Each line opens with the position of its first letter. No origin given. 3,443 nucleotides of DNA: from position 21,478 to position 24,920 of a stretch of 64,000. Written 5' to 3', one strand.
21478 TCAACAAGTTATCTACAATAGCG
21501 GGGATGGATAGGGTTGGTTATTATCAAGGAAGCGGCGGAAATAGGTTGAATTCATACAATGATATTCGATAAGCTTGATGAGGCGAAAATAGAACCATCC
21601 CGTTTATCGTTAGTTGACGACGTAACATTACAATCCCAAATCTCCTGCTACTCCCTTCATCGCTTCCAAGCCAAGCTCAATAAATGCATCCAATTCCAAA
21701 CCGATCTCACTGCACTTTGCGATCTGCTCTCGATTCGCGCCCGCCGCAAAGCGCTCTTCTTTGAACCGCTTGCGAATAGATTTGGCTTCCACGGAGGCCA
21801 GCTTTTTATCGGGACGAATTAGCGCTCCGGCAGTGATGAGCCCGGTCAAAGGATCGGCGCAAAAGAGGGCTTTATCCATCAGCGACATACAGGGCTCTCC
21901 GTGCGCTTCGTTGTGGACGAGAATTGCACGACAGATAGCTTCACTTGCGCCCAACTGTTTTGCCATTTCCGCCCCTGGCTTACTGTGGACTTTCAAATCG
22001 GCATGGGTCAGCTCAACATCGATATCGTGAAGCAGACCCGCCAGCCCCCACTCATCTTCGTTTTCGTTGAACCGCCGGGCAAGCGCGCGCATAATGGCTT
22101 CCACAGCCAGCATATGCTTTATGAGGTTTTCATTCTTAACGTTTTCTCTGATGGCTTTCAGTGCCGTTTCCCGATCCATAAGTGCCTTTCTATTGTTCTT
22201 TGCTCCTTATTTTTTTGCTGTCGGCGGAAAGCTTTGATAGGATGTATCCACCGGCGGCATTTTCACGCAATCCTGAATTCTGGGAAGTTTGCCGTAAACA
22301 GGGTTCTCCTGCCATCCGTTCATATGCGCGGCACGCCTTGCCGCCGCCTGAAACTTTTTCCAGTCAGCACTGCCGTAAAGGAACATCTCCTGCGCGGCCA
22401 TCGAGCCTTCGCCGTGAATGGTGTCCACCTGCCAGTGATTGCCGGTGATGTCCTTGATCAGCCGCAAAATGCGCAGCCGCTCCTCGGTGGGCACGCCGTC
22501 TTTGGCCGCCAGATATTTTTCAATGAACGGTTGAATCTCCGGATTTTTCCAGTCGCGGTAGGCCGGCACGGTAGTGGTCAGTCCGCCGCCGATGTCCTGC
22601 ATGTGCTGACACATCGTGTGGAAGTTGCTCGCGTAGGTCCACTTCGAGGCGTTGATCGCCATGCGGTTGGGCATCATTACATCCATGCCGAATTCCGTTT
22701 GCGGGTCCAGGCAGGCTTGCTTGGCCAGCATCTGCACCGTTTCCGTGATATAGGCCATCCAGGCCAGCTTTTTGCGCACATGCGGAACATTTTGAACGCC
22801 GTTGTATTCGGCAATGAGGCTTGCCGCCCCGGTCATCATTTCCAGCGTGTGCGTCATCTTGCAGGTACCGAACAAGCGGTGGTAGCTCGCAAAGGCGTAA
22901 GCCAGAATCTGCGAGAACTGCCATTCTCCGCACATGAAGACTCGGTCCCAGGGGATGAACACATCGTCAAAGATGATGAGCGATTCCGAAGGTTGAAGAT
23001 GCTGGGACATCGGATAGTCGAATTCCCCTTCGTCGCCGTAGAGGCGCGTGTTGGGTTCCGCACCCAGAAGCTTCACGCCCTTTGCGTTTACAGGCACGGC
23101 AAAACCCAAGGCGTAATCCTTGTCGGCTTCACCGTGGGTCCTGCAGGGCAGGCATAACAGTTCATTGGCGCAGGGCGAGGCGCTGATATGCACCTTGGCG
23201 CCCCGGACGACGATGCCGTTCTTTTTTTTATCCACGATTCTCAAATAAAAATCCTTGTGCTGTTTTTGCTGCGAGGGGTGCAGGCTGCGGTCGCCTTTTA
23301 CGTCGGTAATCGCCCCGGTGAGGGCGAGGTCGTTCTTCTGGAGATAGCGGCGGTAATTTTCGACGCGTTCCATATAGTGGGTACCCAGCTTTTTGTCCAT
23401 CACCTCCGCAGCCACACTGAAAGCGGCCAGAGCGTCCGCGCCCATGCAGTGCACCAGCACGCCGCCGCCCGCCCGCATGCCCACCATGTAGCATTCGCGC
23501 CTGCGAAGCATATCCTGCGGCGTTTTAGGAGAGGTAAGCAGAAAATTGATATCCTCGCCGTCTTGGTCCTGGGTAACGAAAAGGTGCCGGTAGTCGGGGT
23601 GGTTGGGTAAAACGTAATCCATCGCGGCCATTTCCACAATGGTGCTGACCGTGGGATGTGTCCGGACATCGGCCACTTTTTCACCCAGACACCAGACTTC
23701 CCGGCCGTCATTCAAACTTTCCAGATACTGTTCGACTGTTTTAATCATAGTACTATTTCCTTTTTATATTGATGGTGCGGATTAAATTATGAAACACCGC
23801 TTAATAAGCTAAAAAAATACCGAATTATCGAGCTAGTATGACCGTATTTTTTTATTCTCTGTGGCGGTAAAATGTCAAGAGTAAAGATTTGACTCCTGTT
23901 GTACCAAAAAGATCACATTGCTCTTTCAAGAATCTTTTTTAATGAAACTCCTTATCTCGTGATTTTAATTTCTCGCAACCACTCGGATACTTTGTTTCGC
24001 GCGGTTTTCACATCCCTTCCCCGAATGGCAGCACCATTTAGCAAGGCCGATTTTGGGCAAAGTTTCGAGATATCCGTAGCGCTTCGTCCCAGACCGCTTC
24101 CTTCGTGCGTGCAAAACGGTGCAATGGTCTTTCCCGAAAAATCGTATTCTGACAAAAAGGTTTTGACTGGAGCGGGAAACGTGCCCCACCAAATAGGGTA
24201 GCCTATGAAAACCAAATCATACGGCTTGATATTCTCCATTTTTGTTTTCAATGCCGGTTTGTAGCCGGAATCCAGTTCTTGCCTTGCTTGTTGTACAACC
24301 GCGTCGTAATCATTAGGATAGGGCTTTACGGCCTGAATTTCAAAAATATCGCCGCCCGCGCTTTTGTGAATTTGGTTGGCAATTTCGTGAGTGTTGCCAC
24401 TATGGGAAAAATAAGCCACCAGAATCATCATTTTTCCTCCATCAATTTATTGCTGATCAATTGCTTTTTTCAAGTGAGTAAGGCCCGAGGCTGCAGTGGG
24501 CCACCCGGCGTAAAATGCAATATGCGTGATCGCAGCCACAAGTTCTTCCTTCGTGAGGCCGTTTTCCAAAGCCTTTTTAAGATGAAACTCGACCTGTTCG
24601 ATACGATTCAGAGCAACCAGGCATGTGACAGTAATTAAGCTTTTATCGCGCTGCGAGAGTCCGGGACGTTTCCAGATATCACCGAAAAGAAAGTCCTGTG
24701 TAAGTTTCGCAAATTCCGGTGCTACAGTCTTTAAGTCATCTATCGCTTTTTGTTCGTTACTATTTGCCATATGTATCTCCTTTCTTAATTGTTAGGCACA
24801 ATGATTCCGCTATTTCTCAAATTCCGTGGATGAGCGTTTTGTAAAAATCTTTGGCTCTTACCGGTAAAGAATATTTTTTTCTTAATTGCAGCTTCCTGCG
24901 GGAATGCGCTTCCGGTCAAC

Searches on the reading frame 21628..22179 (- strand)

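Call 10: search_protein_families(library=pfam, proteins=[window:21628-22179:-], max_evalue=0.01)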
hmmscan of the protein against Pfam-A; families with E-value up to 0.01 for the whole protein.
window:21628-22179:- (183 aa): 2 families
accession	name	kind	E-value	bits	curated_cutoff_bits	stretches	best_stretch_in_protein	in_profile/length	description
PF01966.28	HD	-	4.5e-13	49.9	22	1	20-109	2-111/116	HD domain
PF08668.18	HDOD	-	0.0012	18.8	22.9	1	11-54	87-131/196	HDOD domain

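Call 80: search_protein_families(library=ncbifam, proteins=[window:21628-22179:-], max_evalue=0.01)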
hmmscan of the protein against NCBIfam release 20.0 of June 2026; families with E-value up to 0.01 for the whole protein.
window:21628-22179:- (183 aa): 8 families
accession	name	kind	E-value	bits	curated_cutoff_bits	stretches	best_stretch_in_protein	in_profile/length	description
TIGR00277.1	HDIG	domain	1.1e-11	44.4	27.6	1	17-91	3-83/84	HDIG domain-containing metalloprotein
TIGR03319.1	RNase_Y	equivalog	2.4e-08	32.9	454.35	1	17-93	328-404/514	ribonuclease Y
NF045665.1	NTPtran_DVU1551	equivalog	5e-06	25.8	315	1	9-110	207-309/359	DVU_1551 family NTP transferase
NF005519.0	PRK07152.1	equivalog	8.3e-06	25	315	1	10-60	188-238/361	nicotinate-nucleotide adenylyltransferase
TIGR00488.1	TIGR00488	equivalog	6.6e-05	22.8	70.15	0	12-62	3-52/173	bis(5'-nucleosyl)-tetraphosphatase (symmetrical) YqeK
TIGR00295.1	TIGR00295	hypoth_equivalog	0.0012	18.7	172.35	1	12-89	7-87/164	TIGR00295 family protein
NF009343.0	PRK12703.1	equivalog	0.0018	17.2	434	1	2-90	171-257/339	tRNA (cytidine(56)-2'-O)-methyltransferase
NF009345.0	PRK12705.1-2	equivalog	0.0068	15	904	1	17-97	323-402/509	hypothetical protein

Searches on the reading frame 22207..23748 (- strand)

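Call 9: search_protein_families(library=pfam, proteins=[window:22207-23748:-], max_evalue=0.01)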
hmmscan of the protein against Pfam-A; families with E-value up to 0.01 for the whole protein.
window:22207-23748:- (513 aa): 2 families
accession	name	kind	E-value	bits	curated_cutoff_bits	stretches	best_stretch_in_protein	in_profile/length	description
PF11794.13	HpaB_N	-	1.4e-81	274.5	35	1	4-272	1-270/270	4-hydroxyphenylacetate 3-hydroxylase N terminal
PF03241.18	HpaB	-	1.1e-49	168.8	25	1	282-474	4-201/202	4-hydroxyphenylacetate 3-hydroxylase C terminal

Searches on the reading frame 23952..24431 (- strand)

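Call 10: search_protein_families(library=pfam, proteins=[window:23952-24431:-], max_evalue=0.01)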
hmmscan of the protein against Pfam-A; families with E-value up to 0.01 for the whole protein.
window:23952-24431:- (159 aa): 6 families
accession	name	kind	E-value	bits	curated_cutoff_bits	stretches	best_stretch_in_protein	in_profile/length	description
PF12682.12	Flavodoxin_4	-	9.8e-35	119.8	24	1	3-154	2-154/155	Flavodoxin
PF12724.12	Flavodoxin_5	-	2.2e-08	34.9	27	1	4-46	1-48/145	Flavodoxin domain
PF12641.12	Flavodoxin_3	-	2.4e-06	27.9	27.5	1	4-46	1-45/160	Flavodoxin domain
PF03358.20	FMN_red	-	3.4e-06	27.2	24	1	3-119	5-126/152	NADPH-dependent FMN reductase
PF02525.22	Flavodoxin_2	-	1.2e-05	25.5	27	1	32-94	36-101/198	Flavodoxin-like fold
PF00258.30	Flavodoxin_1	-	0.007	17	25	0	5-46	1-40/143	Flavodoxin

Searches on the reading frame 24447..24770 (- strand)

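Call 10: search_protein_families(library=pfam, proteins=[window:24447-24770:-], max_evalue=0.01)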
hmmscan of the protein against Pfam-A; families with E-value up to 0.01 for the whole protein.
window:24447-24770:- (107 aa): 2 families
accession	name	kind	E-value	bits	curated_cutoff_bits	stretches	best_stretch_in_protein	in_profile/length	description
PF02627.25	CMD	-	6.7e-22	77.7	23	1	18-97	1-79/84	Carboxymuconolactone decarboxylase family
PF25191.1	DUF7832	-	0.0079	16.8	27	0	57-91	2-33/115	Domain of unknown function (DUF7832)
